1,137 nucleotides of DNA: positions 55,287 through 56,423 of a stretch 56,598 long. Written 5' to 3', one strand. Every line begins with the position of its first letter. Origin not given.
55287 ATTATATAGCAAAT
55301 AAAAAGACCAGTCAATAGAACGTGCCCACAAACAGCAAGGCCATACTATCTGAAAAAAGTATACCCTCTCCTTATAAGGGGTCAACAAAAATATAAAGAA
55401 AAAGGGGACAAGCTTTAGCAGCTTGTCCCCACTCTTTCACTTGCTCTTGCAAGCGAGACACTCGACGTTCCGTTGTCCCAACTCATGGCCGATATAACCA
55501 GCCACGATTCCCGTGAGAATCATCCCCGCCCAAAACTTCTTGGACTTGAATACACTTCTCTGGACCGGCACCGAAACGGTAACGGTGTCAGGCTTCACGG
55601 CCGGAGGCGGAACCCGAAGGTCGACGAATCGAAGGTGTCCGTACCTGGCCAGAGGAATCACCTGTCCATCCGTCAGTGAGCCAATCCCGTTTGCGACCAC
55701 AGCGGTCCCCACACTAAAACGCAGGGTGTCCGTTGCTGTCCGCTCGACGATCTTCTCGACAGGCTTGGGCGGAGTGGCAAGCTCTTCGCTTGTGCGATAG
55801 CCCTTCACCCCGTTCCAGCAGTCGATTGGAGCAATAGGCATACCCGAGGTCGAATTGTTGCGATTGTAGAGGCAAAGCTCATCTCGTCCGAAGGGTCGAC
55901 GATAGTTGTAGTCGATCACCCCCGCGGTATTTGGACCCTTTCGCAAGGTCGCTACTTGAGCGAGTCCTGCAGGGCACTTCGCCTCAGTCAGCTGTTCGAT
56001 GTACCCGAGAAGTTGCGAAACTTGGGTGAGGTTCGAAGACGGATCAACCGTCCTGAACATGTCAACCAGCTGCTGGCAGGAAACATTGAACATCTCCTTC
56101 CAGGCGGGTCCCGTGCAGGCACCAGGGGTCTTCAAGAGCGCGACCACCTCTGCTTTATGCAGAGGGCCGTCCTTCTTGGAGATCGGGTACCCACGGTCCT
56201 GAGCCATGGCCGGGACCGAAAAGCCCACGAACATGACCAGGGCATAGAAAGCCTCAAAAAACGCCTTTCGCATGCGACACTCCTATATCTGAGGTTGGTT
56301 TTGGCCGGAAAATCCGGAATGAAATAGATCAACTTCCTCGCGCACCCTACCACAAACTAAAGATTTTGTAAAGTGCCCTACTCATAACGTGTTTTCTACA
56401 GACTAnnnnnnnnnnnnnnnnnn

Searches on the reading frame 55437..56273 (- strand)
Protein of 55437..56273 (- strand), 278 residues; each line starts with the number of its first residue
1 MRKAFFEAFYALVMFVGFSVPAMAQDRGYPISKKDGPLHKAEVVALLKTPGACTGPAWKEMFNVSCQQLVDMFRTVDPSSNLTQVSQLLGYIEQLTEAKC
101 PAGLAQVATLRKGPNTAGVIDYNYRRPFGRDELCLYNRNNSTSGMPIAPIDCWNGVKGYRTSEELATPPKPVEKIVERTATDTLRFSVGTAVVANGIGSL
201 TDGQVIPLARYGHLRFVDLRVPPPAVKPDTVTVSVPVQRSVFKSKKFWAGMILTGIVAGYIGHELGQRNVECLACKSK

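Call 3: search_protein_families(library=pfam, proteins=[window:55437-56273:-], max_evalue=0.01)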
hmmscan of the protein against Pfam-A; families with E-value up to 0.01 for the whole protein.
window:55437-56273:- (278 aa): 0 families

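Call 4: search_protein_families(library=ncbifam, proteins=[window:55437-56273:-], max_evalue=0.01)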
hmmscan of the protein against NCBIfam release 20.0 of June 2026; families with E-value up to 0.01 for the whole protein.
window:55437-56273:- (278 aa): 0 families
